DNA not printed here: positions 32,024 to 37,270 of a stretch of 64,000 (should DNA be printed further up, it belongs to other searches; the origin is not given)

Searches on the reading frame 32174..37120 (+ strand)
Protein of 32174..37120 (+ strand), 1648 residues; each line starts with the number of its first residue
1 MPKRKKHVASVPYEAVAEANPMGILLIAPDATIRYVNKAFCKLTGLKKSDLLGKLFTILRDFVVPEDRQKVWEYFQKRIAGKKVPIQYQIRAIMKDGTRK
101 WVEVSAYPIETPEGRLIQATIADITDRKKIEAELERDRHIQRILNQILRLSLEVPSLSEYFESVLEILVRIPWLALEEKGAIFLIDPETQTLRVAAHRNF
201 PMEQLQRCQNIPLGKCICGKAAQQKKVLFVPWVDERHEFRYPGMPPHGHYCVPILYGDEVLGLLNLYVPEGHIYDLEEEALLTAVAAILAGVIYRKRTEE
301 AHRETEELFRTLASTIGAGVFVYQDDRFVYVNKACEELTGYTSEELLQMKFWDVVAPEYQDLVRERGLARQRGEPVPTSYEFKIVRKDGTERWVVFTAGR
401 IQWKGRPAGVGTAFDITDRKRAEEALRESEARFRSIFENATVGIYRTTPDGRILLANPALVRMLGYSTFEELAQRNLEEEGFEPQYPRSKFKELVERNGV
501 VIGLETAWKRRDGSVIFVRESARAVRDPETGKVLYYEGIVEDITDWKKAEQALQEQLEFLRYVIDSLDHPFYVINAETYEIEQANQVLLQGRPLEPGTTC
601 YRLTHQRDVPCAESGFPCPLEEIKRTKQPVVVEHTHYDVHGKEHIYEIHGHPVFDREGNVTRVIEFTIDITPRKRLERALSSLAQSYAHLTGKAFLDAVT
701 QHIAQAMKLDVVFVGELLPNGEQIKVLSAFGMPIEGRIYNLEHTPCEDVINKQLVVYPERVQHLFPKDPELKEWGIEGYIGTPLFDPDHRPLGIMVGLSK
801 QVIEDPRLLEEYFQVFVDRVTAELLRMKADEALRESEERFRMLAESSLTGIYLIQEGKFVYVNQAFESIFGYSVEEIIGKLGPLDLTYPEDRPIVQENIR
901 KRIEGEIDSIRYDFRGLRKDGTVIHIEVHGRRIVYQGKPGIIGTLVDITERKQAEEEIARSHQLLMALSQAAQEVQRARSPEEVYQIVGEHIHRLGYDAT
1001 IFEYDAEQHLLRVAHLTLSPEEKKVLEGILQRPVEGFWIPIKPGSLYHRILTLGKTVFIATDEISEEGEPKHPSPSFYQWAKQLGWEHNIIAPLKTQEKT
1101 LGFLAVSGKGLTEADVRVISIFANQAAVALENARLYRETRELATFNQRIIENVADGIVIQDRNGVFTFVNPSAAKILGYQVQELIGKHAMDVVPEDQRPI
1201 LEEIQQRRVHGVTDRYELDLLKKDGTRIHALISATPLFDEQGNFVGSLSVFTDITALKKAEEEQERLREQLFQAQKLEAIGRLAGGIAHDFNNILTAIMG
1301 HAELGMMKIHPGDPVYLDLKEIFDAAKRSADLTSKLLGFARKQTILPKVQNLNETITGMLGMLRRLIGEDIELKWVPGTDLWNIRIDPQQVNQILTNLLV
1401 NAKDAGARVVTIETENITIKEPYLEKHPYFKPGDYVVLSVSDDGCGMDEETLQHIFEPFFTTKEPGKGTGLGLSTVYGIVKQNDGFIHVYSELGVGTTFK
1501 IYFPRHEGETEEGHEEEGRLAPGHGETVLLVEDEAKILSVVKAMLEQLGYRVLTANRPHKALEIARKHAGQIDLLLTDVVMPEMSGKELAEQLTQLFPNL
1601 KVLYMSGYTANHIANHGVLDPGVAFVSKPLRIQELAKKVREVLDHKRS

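Call 13: search_protein_families(library=pfam, proteins=[window:32174-37120:+], max_evalue=0.00001)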
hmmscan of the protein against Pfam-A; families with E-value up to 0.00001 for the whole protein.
window:32174-37120:+ (1648 aa): 14 families
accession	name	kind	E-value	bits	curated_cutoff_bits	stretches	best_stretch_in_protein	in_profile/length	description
PF13426.13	PAS_9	-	1.2e-84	279.7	27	5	1155-1256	2-103/103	PAS domain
PF00989.32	PAS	-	8.6e-79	261.4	22.6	5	1146-1254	3-113/113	PAS fold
PF08448.16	PAS_4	-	1.8e-64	215.3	23.1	4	1151-1258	2-109/110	PAS fold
PF08447.18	PAS_3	-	3.3e-61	204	25.6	4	35-117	3-83/89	PAS fold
PF13188.13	PAS_8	-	2.9e-53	176.6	21.8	5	838-887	1-48/65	PAS domain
PF13185.12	GAF_2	-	1.1e-29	103.8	28.6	2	156-291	3-133/136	GAF domain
PF01590.32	GAF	-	5.2e-26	92.2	22.4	2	199-291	40-131/133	GAF domain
PF02518.31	HATPase_c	-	3.2e-21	76.3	26.4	1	1387-1505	2-109/111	Histidine kinase-, DNA gyrase B-, and HSP90-like ATPase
PF00072.30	Response_reg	-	2.5e-19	69.9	30.2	1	1528-1640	1-111/111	Response regulator receiver domain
PF13492.12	GAF_3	-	1.8e-15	57.9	27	1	179-293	21-127/129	GAF domain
PF12860.13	PAS_7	-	1.9e-08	34.9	27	0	858-956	16-115/115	PAS fold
PF00512.31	HisKA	-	1.2e-07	32.1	26.9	1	1281-1343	3-64/66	His Kinase A (phospho-acceptor) domain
PF24820.1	Diguanyl_cycl_sensor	-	7.9e-07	29.4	28.1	0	1149-1199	1-51/109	Diguanylate cyclase-like sensor domain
PF18095.7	PAS_12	-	1.2e-06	28.6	22.6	0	307-361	46-101/153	UPF0242 C-terminal PAS-like domain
